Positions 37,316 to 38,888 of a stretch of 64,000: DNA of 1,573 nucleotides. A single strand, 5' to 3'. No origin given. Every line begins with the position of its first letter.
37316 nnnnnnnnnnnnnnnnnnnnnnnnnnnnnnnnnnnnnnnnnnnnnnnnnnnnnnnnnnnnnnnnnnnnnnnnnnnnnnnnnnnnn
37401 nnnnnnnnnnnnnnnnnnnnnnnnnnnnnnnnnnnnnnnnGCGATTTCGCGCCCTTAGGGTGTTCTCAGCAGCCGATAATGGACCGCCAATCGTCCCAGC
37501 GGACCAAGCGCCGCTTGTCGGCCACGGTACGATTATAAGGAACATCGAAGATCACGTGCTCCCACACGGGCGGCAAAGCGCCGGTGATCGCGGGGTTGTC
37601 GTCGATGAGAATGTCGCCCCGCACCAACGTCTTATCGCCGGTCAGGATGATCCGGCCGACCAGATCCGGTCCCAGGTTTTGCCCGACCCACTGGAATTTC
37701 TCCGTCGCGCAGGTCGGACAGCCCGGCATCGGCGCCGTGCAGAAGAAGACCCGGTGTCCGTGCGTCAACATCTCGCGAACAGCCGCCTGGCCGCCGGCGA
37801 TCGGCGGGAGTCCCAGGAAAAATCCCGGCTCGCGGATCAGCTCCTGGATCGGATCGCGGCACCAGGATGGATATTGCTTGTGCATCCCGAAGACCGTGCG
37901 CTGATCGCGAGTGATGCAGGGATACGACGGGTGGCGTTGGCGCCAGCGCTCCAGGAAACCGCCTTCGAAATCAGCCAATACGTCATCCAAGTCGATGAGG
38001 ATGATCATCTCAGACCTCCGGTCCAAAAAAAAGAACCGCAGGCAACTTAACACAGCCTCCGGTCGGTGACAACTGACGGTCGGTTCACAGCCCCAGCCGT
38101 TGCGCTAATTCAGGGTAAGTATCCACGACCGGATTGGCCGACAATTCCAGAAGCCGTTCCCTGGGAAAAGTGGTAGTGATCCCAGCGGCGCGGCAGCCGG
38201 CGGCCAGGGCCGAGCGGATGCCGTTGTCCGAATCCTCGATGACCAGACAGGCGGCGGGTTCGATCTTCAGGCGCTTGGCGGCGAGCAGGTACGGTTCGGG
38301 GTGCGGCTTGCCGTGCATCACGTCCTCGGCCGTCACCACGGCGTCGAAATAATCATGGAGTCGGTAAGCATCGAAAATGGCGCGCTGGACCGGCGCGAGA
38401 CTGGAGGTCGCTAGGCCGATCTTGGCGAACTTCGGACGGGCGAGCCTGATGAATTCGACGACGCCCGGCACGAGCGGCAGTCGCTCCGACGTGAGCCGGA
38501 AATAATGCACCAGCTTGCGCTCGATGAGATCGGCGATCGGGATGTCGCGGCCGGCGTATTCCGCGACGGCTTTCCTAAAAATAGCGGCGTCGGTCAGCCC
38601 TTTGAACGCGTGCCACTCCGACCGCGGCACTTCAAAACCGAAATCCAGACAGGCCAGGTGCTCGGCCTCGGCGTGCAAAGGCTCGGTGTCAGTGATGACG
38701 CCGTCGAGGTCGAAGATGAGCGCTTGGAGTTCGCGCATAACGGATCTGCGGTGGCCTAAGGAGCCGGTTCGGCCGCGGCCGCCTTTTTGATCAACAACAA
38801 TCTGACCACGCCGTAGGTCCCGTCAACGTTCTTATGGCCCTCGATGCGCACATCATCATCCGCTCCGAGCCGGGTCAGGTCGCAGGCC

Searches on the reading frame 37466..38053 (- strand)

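Call 55: search_protein_families(library=pfam, proteins=[window:37466-38053:-], max_evalue=0.01)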
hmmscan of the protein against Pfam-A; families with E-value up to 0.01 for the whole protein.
window:37466-38053:- (195 aa): 1 family
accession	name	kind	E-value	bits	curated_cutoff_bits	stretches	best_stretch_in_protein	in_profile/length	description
PF06941.18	NT5C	-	2.5e-23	83.3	24.8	1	16-193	2-174/180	5' nucleotidase, deoxy (Pyrimidine), cytosolic type C protein (NT5C)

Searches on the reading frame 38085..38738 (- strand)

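Call 55: search_protein_families(library=pfam, proteins=[window:38085-38738:-], max_evalue=0.01)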
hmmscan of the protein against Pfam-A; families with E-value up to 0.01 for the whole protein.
window:38085-38738:- (217 aa): 3 families
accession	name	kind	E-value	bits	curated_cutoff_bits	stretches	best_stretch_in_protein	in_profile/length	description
PF13419.12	HAD_2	-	2.4e-31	109.6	23.8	1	7-186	1-177/178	Haloacid dehalogenase-like hydrolase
PF00702.32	Hydrolase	-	3.3e-30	106.3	26.4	1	5-181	2-191/191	haloacid dehalogenase-like hydrolase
PF13242.12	Hydrolase_like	-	5.4e-07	29.9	22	1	143-207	3-71/75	HAD-hyrolase-like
